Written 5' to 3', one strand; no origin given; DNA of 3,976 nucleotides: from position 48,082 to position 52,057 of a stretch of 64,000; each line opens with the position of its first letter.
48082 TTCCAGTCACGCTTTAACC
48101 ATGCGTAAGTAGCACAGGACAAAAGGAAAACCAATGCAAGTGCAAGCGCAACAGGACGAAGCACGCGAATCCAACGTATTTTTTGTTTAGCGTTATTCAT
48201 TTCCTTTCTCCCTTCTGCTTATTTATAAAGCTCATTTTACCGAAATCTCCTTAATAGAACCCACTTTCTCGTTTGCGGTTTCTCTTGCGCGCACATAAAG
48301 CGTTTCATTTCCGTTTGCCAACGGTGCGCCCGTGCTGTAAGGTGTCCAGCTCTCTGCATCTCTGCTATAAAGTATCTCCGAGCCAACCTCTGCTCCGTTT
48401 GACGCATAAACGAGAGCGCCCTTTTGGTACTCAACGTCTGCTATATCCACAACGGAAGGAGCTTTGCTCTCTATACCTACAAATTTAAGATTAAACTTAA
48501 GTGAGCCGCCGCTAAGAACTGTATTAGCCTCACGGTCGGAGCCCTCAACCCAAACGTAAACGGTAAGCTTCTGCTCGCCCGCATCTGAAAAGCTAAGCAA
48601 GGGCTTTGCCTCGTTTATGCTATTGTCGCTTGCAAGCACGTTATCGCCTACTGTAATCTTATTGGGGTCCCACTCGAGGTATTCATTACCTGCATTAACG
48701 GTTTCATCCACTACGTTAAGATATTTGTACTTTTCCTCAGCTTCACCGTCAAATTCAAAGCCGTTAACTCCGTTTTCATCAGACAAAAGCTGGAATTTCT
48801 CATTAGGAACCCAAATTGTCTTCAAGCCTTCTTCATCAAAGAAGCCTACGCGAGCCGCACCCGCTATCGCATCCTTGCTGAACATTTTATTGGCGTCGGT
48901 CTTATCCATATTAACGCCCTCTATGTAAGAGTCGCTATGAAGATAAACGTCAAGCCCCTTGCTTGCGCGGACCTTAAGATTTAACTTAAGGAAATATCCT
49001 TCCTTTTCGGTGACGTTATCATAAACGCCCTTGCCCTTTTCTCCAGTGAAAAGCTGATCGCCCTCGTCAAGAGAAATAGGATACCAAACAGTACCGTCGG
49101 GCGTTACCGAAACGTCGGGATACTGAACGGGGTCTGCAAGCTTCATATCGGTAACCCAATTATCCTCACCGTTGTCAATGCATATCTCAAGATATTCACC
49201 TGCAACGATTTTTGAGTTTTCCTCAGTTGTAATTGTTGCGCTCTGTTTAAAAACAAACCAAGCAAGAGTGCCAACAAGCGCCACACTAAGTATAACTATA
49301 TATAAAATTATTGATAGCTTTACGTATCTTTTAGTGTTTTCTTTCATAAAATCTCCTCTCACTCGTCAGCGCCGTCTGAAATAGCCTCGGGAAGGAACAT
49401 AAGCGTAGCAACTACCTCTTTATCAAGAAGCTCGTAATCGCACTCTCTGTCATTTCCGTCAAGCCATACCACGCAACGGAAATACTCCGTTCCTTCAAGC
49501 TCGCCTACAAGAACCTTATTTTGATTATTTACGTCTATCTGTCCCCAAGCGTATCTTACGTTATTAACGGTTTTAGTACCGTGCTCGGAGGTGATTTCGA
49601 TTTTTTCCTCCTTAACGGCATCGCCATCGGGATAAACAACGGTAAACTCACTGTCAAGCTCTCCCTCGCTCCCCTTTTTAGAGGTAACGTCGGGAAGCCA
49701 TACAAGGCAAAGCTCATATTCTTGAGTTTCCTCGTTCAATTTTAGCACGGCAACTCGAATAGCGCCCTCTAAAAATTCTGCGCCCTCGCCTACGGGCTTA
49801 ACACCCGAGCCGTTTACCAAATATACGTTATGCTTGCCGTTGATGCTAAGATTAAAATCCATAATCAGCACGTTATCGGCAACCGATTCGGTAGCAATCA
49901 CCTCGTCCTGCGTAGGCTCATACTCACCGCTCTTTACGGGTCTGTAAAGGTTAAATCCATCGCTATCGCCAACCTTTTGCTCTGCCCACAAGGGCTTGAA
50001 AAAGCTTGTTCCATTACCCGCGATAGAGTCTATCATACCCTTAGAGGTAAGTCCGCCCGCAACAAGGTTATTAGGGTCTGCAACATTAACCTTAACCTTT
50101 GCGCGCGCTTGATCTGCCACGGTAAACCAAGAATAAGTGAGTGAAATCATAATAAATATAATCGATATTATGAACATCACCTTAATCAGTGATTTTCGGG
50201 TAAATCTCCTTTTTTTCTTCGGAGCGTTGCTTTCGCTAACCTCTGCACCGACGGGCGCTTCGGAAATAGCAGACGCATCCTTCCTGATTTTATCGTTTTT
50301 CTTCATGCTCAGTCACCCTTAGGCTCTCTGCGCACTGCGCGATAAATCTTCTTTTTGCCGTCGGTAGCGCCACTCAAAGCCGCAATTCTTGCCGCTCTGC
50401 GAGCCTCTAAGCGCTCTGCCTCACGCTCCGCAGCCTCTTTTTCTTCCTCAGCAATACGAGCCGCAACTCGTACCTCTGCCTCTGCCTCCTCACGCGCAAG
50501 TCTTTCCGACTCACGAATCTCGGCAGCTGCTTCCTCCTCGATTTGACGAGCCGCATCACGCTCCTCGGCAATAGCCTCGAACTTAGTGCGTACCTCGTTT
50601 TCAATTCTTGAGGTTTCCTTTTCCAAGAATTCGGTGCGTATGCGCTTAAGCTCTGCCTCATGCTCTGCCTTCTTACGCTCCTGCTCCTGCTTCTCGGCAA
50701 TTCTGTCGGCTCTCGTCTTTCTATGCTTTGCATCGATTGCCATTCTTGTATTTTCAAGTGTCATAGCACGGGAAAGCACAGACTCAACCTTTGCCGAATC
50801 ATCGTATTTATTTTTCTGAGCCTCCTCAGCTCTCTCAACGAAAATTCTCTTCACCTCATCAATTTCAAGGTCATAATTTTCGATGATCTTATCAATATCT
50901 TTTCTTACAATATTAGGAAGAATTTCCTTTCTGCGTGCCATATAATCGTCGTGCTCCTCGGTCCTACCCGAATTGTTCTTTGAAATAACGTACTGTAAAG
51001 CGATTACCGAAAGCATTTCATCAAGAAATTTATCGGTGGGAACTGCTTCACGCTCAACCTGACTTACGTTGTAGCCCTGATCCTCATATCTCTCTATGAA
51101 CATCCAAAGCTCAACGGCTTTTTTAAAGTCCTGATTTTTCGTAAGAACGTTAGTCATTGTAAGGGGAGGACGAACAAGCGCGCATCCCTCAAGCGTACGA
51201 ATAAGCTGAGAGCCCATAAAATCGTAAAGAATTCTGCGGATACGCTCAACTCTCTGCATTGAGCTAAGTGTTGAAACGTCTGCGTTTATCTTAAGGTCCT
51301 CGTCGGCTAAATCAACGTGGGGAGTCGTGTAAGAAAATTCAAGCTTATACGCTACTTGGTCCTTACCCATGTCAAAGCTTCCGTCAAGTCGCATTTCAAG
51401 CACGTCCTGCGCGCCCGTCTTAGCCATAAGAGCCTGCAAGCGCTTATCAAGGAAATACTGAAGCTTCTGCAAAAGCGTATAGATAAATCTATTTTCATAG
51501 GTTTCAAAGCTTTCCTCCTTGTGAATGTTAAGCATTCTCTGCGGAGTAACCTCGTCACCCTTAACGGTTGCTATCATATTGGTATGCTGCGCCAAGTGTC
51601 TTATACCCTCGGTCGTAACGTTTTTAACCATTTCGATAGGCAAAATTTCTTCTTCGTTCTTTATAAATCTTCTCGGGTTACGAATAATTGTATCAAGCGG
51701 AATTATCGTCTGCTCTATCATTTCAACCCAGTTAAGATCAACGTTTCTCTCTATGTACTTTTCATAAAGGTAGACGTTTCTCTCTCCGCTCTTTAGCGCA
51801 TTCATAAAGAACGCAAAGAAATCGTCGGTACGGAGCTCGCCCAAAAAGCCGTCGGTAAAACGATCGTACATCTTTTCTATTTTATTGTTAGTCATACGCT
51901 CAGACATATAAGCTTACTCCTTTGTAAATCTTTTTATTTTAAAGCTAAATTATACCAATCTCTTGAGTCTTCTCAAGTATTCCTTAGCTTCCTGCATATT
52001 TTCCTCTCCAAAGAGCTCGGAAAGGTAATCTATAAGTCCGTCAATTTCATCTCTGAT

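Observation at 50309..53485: Membrane-tethered McrB-like NTPase and coiled-coil McrC-like partner with no visible nuclease motif, translationally packed inside a secretion/fibre operon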

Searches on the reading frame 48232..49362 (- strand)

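Call 4: search_protein_families(library=pfam, proteins=[window:48232-49362:-], max_evalue=0.1)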
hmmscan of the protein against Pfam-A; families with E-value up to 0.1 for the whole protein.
window:48232-49362:- (376 aa): 1 family
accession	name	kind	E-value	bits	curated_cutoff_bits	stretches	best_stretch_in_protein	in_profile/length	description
PF19077.6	Big_13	-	0.017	16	27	0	243-292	18-68/102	Bacterial Ig-like domain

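Call 6: search_protein_families(library=ncbifam, proteins=[window:48232-49362:-], max_evalue=0.1)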
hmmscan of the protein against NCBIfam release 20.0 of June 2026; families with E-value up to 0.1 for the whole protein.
window:48232-49362:- (376 aa): 1 family
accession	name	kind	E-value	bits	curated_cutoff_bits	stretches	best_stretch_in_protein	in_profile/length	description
NF040516.1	CapE_47_fam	domain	0.0023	17.8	35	1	18-52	7-38/39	CapE family protein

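Call 59: search_protein_families(library=ncbifam, proteins=[window:48232-49362:-], max_evalue=10)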
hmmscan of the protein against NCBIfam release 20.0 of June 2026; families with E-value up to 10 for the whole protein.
window:48232-49362:- (376 aa): 2 families
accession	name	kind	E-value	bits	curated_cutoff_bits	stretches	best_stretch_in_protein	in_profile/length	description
NF040516.1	CapE_47_fam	domain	0.0023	17.8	35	1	18-52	7-38/39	CapE family protein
NF049973.1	radical_Rv1681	equivalog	0.12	11.3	380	1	76-107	262-293/326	Rv1681 family radical SAM protein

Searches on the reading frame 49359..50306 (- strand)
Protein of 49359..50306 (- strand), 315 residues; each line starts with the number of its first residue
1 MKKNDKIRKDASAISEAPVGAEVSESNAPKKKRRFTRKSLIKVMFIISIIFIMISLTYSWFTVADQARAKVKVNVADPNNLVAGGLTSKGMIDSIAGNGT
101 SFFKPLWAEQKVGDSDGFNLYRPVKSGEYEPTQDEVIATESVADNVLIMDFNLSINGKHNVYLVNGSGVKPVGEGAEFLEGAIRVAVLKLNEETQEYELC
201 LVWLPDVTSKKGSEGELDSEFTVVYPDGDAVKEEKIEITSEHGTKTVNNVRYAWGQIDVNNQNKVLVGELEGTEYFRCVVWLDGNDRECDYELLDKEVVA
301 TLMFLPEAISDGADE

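Call 4: search_protein_families(library=pfam, proteins=[window:49359-50306:-], max_evalue=0.1)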
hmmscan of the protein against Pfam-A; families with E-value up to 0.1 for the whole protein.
window:49359-50306:- (315 aa): 0 families

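Call 6: search_protein_families(library=ncbifam, proteins=[window:49359-50306:-], max_evalue=0.1)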
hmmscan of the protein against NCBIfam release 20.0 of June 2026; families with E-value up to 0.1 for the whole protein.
window:49359-50306:- (315 aa): 2 families
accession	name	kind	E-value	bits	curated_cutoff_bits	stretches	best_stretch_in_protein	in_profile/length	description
NF008620.0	PRK11602.1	equivalog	0.029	13.6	442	1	22-87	3-69/291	sulfate/thiosulfate ABC transporter permease CysW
NF033904.1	LlsX_fam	subfamily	0.08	13.1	29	0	30-73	1-44/90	LlsX family protein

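Call 59: search_protein_families(library=ncbifam, proteins=[window:49359-50306:-], max_evalue=10)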
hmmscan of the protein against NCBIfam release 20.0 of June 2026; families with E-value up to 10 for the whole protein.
window:49359-50306:- (315 aa): 2 families
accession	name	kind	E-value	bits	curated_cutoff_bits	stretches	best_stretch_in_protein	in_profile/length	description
NF008620.0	PRK11602.1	equivalog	0.029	13.6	442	1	22-87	3-69/291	sulfate/thiosulfate ABC transporter permease CysW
NF033904.1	LlsX_fam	subfamily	0.08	13.1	29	1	30-73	1-44/90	LlsX family protein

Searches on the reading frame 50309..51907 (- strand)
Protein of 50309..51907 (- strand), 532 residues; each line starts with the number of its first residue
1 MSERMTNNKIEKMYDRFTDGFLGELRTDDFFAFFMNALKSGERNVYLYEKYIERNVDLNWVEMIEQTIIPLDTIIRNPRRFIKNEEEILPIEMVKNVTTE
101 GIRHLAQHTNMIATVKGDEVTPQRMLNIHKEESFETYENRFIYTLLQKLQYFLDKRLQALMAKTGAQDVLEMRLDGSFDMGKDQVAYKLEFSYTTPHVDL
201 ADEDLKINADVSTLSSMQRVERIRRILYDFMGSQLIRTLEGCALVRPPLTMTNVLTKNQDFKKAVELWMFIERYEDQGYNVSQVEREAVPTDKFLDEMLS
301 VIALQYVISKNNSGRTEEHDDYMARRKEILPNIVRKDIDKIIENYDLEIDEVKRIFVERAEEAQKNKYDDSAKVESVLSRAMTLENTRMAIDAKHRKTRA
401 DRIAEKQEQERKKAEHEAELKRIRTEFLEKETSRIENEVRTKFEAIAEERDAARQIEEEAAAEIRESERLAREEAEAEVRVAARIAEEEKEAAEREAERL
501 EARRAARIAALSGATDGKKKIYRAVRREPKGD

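Call 4: search_protein_families(library=pfam, proteins=[window:50309-51907:-], max_evalue=0.1)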
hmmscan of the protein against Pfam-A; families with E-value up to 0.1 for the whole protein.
window:50309-51907:- (532 aa): 1 family
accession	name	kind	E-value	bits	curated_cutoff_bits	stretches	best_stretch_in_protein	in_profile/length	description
PF09823.15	DUF2357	-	1.1e-11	45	23.3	1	71-164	96-191/251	Domain of unknown function (DUF2357)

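Call 5: search_protein_families(library=padloc, proteins=[window:50309-51907:-], max_evalue=0.1)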
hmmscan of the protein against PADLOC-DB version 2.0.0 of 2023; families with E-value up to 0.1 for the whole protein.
window:50309-51907:- (532 aa): 0 families

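Call 6: search_protein_families(library=ncbifam, proteins=[window:50309-51907:-], max_evalue=0.1)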
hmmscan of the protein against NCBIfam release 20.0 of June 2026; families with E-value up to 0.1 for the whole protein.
window:50309-51907:- (532 aa): 0 families

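Call 11: find_homologous_proteins(query=window:50309-51907:-)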
Query window:50309-51907:- (532 aa): 732 proteins with E <= 0.001 among 8000 candidates; the best 120 are listed.
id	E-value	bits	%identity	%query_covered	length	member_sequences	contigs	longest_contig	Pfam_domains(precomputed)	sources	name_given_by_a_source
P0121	0.0e+0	1128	94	100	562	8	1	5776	PF09823.16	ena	-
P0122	0.0e+0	1085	97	86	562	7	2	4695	PF09823.16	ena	-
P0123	0.0e+0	1084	95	100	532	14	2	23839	PF09823.16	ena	-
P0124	0.0e+0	1075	97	86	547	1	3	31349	PF09823.16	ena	-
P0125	0.0e+0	1071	97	86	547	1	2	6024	PF09823.16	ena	-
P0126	0.0e+0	1067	97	86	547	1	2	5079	PF09823.16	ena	-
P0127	0.0e+0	1040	91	100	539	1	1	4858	PF09823.16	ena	-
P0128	0.0e+0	1038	91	100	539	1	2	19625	PF09823.16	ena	-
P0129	0.0e+0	1035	89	100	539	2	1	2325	PF09823.16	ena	-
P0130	0.0e+0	1029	83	100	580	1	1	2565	PF09823.16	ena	-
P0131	0.0e+0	1026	88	100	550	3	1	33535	PF09823.16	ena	-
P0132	0.0e+0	1023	89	100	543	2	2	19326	PF09823.16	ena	-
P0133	0.0e+0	1023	86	100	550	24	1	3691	PF09823.16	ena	-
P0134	0.0e+0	1012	90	100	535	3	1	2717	PF09823.16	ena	-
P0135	0.0e+0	1009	85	100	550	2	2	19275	PF09823.16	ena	-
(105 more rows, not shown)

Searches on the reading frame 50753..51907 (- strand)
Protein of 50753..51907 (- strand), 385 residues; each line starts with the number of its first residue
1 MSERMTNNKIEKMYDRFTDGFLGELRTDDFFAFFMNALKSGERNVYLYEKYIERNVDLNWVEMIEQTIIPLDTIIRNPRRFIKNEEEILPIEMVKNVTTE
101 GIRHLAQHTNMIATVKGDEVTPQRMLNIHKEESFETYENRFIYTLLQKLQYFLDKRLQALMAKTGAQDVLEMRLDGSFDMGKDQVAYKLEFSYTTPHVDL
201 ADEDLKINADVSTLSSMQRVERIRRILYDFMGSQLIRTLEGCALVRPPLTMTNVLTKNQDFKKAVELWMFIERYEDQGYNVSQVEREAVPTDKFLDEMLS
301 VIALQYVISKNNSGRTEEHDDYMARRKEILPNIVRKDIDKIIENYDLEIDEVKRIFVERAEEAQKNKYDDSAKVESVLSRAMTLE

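Call 34: search_solved_structures(query=A3, max_evalue=10, show_alignments=2)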
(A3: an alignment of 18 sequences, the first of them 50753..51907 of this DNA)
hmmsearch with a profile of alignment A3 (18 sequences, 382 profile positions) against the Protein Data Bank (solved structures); distinct sequences matched with E-value up to 10: 0.

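Call 35: predict_structure(alignment_id=A3)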
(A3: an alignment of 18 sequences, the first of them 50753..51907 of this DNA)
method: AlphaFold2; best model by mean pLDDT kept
length: 385 residues; sequences in the alignment: 18
mean_pLDDT: 73.2   pTM: 0.50
mean pLDDT of the five models: 73.2, 73.1, 72.2, 66.8, 63.3
residues with pLDDT >= 90: 0; 70-90: 275; 50-70: 81; < 50: 29
segments of 3 or more residues with pLDDT < 50: 1-7, 318-334, 345-347
pLDDT, mean of each block of 10 residues (from residue 1): 46 75 75 77 81 81 86 80 70 73 74 78 75 76 88 84 69 82 80 70 67 79 86 84 65 70 85 75 79 82 81 61 47 50 53 62 72 71 60
secondary structure, 60 per line:
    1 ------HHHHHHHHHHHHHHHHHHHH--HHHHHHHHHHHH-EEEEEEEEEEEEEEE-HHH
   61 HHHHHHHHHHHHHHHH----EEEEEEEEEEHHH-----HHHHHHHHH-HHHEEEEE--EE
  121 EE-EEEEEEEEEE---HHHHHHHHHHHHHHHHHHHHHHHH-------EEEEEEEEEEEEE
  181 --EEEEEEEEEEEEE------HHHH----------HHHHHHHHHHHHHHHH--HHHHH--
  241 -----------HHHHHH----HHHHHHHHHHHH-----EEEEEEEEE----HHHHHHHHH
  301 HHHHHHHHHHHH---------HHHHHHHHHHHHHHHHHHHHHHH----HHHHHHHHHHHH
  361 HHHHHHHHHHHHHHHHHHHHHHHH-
elements in order: H7-26 H29-40 E42-56 H58-76 E81-90 H99-107 E112-116 E119-122 E124-133 H137-160 E168-180 E183-195 H202-205 H216-231 H234-238 H252-257 H262-273 E279-287 H292-312 H322-344 H349-384

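Call 60: search_protein_representatives(alignment_id=A3)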
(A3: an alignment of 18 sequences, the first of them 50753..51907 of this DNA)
Query: 18 sequences, 382 profile positions. Proteins with E-value up to 0.001 (for the whole library): 2010; up to 1e-10: 1327; up to 1e-30: 878. The best 150 are listed.
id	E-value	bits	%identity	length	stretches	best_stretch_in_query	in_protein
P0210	5.9e-193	657.4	-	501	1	4-382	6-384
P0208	4.6e-192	654.4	-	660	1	5-382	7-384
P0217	2.1e-190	649.0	-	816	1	3-382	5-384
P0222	2.4e-186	635.6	-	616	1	3-382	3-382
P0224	4.5e-177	605.1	-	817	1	4-382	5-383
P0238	4.2e-174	595.3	-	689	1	2-382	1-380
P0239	3.4e-170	582.4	-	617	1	2-382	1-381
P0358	4.7e-161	552.4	-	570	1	4-382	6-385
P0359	2.7e-151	520.2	-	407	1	2-382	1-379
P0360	2.9e-151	520.1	-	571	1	2-382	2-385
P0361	2.0e-136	471.3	-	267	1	3-260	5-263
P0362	9.9e-130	449.3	-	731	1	4-382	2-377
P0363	2.0e-127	441.7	-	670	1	7-382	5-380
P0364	2.5e-126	438.1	-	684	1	2-382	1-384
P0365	2.5e-125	434.8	-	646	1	1-382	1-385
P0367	9.7e-121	419.7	-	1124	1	6-381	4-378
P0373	2.9e-112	391.8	-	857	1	8-382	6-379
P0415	1.1e-77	277.9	-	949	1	4-362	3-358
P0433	3.6e-75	269.7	-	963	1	6-321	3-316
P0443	8.5e-73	261.9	-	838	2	9-363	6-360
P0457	1.1e-71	258.2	-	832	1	10-311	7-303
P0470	1.5e-70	254.5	-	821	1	8-365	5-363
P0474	6.1e-70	252.5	-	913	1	20-323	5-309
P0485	3.8e-69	249.9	-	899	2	10-375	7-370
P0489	1.4e-68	248.0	-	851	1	11-380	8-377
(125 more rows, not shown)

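Call 66: search_protein_families(library=pfam, proteins=[P0367, P0415, P0433, P0443, P0457, P0470, P0474, P0485, P0373, P0489], max_evalue=0.01)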
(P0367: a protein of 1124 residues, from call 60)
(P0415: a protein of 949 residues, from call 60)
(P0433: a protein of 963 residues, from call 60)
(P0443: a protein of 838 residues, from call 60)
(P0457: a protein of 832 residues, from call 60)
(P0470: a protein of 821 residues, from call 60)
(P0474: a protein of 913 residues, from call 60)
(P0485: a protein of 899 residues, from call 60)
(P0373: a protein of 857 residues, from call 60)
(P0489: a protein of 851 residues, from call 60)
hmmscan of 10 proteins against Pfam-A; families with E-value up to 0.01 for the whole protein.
P0367 (1124 aa): 3 families
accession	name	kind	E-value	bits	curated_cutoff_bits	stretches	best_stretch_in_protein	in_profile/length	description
PF09823.15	DUF2357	-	2.6e-09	37.1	23.3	1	66-171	96-204/251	Domain of unknown function (DUF2357)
PF04237.18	YjbR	-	6.3e-07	30.4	30.1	0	633-701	23-87/88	YjbR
PF05798.17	Phage_FRD3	-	0.0083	17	28.1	0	801-828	10-37/75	Bacteriophage FRD3 protein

P0415 (949 aa): 3 families
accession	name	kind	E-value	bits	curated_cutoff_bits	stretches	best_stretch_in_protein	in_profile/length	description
PF12329.13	TMF_DNA_bd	-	3.4e-07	30.6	35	2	407-475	1-69/74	TATA element modulatory factor 1 DNA binding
PF19220.6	Rod_CreS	-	0.0045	16.5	100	1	424-673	5-256/359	Crescentin, rod domain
PF08598.16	Sds3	-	0.006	17.1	25.4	1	568-648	20-104/217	Sds3-like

P0433 (963 aa): 16 families
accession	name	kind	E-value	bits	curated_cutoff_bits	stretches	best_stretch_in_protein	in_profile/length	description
PF19220.6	Rod_CreS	-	5.3e-08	32.7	100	1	354-519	14-179/359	Crescentin, rod domain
PF09823.15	DUF2357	-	3.1e-06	27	23.3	1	73-148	104-181/251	Domain of unknown function (DUF2357)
PF08614.16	ATG16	-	6.4e-06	26.9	33.7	1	482-592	70-180/200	Autophagy protein 16 (ATG16)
PF04102.17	SlyX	-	1.5e-05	26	30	1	507-558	3-54/67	SlyX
PF06818.20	Fez1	-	3.6e-05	24.8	34.4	1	484-581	8-105/199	Fez1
PF12329.13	TMF_DNA_bd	-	4.2e-05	23.9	35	1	497-559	9-71/74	TATA element modulatory factor 1 DNA binding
PF13166.12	AAA_13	-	5.7e-05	22.4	36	1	310-511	291-490/713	AAA domain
PF11559.13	ADIP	-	0.00024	21.6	34.3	0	400-470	57-127/151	Afadin- and alpha -actinin-Binding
PF08702.15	Fib_alpha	-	0.00028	21.5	29.9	0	441-534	32-129/143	Fibrinogen alpha/beta chain family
PF04849.18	HAP1_N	-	0.0003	20.5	33.9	1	318-457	134-270/307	HAP1 N-terminal conserved region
PF10186.14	ATG14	-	0.00089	18.9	33.2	0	575-657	49-135/347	Vacuolar sorting 38 and autophagy-related subunit 14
PF12072.13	RNase_Y_N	-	0.0029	17.5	32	1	471-562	46-133/201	RNase Y N-terminal region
PF06103.16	DUF948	-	0.0058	17.2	37.2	1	350-399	37-86/89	Bacterial protein of unknown function (DUF948)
PF05667.16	CCDC22_CC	-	0.0064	16.1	39.2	1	466-618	192-351/477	CCDC22 protein coiled-coil region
PF05377.16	FlaC_arch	-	0.0065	17.3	27.8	0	438-473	1-36/55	Flagella accessory protein C (FlaC)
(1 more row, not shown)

P0443 (838 aa): 3 families
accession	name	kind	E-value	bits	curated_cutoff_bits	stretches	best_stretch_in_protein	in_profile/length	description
PF12329.13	TMF_DNA_bd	-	7.2e-05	23.1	35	1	482-553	2-73/74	TATA element modulatory factor 1 DNA binding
PF11559.13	ADIP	-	0.0037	17.8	34.3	1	461-531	63-133/151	Afadin- and alpha -actinin-Binding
PF05791.16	Bacillus_HBL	-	0.0064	16.8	29.1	1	382-488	74-175/177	Bacillus haemolytic enterotoxin (HBL)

P0457 (832 aa): 0 families

P0470 (821 aa): 0 families

P0474 (913 aa): 0 families

P0485 (899 aa): 1 family
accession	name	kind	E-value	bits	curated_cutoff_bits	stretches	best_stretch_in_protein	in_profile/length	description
PF06785.16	UPF0242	-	0.00072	20.1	33.5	1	421-549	65-188/194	Uncharacterised protein family (UPF0242) N-terminus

P0373 (857 aa): 1 family
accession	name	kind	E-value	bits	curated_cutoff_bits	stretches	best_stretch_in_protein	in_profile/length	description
PF09823.15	DUF2357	-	2.4e-11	43.8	23.3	1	15-173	44-202/251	Domain of unknown function (DUF2357)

P0489 (851 aa): 0 families
